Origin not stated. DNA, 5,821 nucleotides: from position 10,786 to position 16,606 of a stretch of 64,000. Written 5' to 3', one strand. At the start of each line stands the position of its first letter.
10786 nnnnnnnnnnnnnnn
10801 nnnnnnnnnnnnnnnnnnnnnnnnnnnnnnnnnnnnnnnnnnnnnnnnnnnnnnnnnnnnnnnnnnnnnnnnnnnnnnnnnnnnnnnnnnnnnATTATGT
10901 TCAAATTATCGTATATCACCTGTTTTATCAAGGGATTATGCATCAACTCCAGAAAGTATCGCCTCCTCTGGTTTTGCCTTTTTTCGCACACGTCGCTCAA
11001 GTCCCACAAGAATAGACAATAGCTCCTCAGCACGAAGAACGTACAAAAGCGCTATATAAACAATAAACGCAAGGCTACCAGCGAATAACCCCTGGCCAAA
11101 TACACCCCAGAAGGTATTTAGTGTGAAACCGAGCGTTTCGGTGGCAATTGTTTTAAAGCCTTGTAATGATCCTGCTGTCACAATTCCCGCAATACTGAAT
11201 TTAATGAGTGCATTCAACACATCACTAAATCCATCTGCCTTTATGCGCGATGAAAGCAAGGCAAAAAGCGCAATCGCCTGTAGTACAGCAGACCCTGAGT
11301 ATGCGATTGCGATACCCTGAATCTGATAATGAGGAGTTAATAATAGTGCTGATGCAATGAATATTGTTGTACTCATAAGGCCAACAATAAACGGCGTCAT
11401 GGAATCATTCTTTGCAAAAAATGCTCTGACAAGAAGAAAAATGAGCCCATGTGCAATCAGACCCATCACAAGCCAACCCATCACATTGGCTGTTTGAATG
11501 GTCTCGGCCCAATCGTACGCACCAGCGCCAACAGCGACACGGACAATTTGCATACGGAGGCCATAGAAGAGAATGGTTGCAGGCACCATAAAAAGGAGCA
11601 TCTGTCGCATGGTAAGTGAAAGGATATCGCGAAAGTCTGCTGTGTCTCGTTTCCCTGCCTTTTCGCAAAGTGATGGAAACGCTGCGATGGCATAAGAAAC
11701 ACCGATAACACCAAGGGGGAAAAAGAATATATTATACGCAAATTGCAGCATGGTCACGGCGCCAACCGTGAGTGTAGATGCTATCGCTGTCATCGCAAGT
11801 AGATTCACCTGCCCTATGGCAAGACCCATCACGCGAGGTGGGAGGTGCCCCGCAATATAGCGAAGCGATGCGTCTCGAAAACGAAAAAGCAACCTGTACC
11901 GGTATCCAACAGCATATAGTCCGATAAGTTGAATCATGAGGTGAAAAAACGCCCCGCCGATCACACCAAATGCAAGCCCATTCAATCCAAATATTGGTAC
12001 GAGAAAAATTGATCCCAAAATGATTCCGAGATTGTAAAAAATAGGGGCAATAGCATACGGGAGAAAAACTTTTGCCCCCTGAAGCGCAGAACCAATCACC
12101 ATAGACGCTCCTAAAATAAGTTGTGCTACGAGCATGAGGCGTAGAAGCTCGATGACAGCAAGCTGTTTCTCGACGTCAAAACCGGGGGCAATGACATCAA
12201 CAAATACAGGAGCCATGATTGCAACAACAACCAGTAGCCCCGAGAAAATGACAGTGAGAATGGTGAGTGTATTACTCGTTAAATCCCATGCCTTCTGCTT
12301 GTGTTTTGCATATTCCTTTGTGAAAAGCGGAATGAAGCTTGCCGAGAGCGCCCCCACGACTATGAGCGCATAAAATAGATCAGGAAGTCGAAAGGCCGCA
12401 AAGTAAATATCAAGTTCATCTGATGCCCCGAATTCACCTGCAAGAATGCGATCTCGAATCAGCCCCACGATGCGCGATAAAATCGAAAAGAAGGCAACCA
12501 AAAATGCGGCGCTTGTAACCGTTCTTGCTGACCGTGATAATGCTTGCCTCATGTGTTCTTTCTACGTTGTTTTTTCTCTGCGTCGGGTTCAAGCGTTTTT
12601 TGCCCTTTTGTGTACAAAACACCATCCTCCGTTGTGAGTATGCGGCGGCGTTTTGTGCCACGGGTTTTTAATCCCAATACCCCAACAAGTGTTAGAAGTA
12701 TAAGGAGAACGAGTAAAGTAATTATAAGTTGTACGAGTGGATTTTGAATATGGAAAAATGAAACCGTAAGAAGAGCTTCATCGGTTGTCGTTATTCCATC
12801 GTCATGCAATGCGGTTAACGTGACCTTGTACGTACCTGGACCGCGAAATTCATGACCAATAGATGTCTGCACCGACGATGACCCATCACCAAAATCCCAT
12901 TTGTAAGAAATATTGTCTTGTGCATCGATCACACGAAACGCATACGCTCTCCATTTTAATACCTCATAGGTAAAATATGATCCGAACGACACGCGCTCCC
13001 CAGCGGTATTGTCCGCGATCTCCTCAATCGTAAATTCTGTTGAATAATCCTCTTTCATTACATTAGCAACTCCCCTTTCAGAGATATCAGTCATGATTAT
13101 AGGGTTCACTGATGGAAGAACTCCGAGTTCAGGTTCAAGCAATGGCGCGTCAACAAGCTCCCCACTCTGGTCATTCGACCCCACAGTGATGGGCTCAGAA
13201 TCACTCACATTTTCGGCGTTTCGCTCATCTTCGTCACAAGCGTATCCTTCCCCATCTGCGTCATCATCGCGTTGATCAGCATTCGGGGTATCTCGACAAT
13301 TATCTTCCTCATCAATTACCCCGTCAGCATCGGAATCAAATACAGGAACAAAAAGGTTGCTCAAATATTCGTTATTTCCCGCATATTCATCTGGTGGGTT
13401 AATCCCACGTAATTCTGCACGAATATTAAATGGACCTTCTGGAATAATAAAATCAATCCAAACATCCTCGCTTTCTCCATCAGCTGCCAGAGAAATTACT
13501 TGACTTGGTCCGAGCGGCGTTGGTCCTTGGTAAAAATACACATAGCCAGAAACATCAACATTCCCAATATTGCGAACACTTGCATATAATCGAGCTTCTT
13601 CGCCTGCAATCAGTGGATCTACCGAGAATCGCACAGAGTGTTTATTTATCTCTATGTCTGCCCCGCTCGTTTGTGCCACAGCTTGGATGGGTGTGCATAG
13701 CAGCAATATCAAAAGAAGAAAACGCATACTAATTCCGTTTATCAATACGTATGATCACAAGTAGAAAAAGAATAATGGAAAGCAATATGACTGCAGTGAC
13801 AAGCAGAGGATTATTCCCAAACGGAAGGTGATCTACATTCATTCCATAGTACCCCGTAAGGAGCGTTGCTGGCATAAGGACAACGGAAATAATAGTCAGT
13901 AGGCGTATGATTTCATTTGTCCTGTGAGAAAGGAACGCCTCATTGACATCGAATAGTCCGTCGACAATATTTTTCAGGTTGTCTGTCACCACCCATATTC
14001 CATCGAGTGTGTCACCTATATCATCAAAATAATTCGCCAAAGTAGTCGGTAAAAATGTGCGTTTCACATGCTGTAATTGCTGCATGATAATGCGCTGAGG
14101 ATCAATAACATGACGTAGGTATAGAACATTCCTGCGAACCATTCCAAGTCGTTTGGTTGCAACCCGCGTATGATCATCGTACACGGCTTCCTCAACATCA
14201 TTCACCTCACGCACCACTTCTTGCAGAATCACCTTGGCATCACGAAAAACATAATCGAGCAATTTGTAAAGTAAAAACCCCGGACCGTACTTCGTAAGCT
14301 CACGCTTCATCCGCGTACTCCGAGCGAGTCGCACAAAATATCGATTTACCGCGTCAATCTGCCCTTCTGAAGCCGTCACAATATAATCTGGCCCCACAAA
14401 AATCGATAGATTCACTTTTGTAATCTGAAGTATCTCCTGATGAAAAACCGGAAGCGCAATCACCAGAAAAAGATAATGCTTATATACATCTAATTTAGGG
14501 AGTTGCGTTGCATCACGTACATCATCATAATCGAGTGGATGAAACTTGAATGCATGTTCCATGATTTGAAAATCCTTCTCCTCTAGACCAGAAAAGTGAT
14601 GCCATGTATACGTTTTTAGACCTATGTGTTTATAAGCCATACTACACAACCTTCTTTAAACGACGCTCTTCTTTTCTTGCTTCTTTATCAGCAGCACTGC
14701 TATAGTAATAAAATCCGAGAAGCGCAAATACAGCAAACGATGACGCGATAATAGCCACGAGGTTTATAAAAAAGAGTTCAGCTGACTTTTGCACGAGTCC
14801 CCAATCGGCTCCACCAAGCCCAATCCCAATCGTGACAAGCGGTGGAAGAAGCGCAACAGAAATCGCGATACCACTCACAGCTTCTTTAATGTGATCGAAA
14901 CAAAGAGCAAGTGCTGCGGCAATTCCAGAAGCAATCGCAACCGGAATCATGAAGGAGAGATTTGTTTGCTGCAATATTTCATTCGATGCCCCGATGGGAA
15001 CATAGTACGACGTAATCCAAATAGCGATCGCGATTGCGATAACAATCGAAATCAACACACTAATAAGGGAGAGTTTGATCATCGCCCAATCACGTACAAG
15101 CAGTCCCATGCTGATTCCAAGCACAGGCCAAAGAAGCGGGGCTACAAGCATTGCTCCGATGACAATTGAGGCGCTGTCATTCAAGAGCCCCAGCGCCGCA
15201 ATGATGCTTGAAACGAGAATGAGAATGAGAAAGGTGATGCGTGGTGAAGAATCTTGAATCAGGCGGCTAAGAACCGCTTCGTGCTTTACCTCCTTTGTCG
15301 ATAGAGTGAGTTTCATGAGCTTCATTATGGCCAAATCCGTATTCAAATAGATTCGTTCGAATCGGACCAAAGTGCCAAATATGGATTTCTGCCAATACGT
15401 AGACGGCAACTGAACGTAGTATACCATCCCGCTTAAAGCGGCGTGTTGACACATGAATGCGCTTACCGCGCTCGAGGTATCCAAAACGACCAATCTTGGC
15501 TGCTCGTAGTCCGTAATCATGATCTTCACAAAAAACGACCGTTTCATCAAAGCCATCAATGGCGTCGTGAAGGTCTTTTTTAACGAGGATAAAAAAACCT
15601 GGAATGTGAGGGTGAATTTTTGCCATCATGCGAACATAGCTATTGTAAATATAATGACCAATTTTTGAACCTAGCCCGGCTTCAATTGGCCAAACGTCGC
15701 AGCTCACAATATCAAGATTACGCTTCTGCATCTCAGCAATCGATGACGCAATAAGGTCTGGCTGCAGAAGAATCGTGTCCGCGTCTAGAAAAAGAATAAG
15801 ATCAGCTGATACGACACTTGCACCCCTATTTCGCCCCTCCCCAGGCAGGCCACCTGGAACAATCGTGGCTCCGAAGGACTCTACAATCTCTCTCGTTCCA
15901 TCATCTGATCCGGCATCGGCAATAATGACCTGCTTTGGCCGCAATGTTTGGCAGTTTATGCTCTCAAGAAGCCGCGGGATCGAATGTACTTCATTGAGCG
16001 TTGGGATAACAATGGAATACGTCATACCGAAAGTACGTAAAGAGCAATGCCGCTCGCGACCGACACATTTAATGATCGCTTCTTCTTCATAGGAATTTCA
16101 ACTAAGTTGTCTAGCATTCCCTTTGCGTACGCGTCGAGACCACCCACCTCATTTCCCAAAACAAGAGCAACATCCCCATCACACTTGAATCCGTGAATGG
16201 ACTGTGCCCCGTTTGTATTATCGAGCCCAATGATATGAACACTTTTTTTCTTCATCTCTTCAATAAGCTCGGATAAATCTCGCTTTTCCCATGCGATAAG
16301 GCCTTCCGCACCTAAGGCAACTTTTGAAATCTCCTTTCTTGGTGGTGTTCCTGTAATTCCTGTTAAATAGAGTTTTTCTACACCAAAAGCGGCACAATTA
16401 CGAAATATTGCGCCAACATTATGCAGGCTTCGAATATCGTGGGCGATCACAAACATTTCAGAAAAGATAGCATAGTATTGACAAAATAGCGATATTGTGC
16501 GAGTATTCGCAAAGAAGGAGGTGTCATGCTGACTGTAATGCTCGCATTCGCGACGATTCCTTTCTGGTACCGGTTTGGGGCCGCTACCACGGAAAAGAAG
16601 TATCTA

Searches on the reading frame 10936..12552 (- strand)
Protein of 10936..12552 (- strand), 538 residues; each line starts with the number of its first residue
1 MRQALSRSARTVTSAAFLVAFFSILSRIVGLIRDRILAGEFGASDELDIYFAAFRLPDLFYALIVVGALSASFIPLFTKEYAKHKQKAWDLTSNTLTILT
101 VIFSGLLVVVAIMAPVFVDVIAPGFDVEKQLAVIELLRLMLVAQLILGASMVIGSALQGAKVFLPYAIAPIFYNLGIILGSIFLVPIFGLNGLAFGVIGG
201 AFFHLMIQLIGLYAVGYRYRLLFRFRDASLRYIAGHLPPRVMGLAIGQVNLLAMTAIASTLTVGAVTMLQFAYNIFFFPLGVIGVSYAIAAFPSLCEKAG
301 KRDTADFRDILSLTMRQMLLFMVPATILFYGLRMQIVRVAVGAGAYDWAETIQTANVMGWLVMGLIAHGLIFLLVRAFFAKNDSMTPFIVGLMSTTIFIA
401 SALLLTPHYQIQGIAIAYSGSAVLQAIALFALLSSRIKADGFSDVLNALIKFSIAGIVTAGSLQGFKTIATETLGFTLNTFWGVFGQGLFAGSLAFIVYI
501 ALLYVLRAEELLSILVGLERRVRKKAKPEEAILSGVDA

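Call 17: search_protein_families(library=pfam, proteins=[window:10936-12552:-], max_evalue=0.01)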
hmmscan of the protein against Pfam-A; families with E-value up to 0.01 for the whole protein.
window:10936-12552:- (538 aa): 1 family
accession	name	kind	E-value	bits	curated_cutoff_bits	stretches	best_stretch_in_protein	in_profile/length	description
PF03023.19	MurJ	-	2.4e-76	257.6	27.4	1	39-471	3-437/451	Lipid II flippase MurJ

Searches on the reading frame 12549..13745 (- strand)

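Call 47: search_protein_families(library=pfam, proteins=[window:12549-13745:-], max_evalue=0.001)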
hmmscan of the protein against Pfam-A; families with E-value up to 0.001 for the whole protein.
window:12549-13745:- (398 aa): 2 families
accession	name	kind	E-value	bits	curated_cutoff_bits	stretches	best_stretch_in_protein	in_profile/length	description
PF18911.6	PKD_4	-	9.4e-13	48.5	27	1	276-326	31-83/85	PKD domain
PF00801.26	PKD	-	2.9e-10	40.4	23.5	1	274-319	25-72/80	PKD domain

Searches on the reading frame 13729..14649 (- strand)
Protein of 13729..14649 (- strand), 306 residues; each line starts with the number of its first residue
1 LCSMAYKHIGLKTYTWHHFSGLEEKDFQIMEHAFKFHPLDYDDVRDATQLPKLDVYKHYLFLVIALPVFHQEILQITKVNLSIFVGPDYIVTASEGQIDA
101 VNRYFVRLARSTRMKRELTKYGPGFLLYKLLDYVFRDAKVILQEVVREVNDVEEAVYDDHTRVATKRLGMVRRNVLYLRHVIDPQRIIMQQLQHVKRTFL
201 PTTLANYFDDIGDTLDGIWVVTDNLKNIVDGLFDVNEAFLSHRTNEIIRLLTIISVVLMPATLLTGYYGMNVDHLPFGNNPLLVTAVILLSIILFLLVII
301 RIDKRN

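Call 47: search_protein_families(library=pfam, proteins=[window:13729-14649:-], max_evalue=0.001)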
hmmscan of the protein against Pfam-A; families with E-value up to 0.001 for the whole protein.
window:13729-14649:- (306 aa): 1 family
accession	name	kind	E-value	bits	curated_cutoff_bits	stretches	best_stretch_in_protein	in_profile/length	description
PF01544.23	CorA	-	5.1e-51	174.2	27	1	13-302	3-290/292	CorA-like Mg2+ transporter protein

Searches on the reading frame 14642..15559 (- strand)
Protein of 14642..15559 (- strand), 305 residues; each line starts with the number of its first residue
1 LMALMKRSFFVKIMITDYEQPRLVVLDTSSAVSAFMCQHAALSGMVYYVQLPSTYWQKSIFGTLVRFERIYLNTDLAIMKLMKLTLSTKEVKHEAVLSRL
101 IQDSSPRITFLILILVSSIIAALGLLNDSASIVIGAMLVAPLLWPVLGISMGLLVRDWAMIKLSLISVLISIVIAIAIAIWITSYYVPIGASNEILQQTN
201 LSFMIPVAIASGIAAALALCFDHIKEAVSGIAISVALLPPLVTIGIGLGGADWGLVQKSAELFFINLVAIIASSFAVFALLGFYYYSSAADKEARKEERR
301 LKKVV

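Call 47: search_protein_families(library=pfam, proteins=[window:14642-15559:-], max_evalue=0.001)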
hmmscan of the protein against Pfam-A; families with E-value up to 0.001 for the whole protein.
window:14642-15559:- (305 aa): 1 family
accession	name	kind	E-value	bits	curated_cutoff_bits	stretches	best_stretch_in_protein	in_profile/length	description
PF04087.19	DUF389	-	5.8e-28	98.1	23.9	1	137-271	1-136/137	Domain of unknown function (DUF389)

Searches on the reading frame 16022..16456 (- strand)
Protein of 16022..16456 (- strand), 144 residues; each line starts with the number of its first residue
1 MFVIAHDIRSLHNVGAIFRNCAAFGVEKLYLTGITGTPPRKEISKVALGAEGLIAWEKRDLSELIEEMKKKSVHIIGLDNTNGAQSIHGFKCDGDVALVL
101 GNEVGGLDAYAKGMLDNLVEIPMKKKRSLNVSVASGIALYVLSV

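Call 47: search_protein_families(library=pfam, proteins=[window:16022-16456:-], max_evalue=0.001)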
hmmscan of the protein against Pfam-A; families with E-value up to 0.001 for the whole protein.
window:16022-16456:- (144 aa): 1 family
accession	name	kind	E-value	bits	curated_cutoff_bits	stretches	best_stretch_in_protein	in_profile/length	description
PF00588.24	SpoU_methylase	-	5.2e-31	108.1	29.7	1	2-140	3-142/142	SpoU rRNA Methylase family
